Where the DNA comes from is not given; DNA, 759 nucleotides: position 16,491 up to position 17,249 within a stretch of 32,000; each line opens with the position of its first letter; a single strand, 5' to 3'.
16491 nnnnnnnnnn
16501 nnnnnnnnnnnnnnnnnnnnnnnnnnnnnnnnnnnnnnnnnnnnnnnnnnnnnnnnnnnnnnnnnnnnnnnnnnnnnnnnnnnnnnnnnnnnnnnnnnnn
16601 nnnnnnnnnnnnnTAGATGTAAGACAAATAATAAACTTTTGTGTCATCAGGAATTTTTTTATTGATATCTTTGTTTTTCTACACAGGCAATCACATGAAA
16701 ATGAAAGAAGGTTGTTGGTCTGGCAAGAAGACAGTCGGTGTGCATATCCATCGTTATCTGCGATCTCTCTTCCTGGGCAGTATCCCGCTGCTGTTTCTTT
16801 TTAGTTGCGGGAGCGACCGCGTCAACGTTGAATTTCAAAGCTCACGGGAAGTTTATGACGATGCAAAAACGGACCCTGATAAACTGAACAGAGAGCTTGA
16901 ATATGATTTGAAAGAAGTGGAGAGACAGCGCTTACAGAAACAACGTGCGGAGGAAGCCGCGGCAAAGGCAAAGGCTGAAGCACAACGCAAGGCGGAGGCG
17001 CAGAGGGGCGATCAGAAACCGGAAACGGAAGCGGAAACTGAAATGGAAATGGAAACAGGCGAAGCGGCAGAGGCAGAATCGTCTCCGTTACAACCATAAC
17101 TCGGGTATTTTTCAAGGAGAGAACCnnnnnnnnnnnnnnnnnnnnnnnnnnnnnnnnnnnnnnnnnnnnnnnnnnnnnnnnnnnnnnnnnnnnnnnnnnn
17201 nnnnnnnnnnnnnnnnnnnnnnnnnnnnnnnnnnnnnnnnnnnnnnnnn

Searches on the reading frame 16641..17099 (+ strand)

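Call 3: search_protein_families(library=pfam, proteins=[window:16641-17099:+], max_evalue=1)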
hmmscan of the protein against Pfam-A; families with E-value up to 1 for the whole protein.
window:16641-17099:+ (152 aa): 7 families
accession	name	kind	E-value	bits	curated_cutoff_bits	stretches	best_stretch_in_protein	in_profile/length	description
PF06936.16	Selenoprotein_S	-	0.0053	17.1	29.8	1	29-129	26-121/192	Selenoprotein S (SelS)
PF24770.2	Ig-CFAP74_2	-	0.027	15.4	27.4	1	66-149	55-140/185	CFAP74 second Ig-like domain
PF19562.4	DUF6084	-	0.16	11.9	25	1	33-55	108-130/213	Family of unknown function (DUF6084)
PF15407.12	Spo7_2_N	-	0.19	11.8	25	1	34-53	20-39/64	Sporulation protein family 7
PF07946.19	CCDC47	-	0.34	10.4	27.7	1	79-143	248-310/326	PAT complex subunit CCDC47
PF22251.1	PFF1_TM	-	0.53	10.2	32.3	1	82-144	139-201/300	Vacuolar membrane protease, transmembrane domain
PF01499.21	Herpes_UL25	-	0.67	8.9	25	1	73-144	59-130/555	Herpesvirus UL25 family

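Call 12: search_protein_families(library=ncbifam, proteins=[window:16641-17099:+], max_evalue=0.001)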
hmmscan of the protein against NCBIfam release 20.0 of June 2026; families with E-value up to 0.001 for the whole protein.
window:16641-17099:+ (152 aa): 0 families
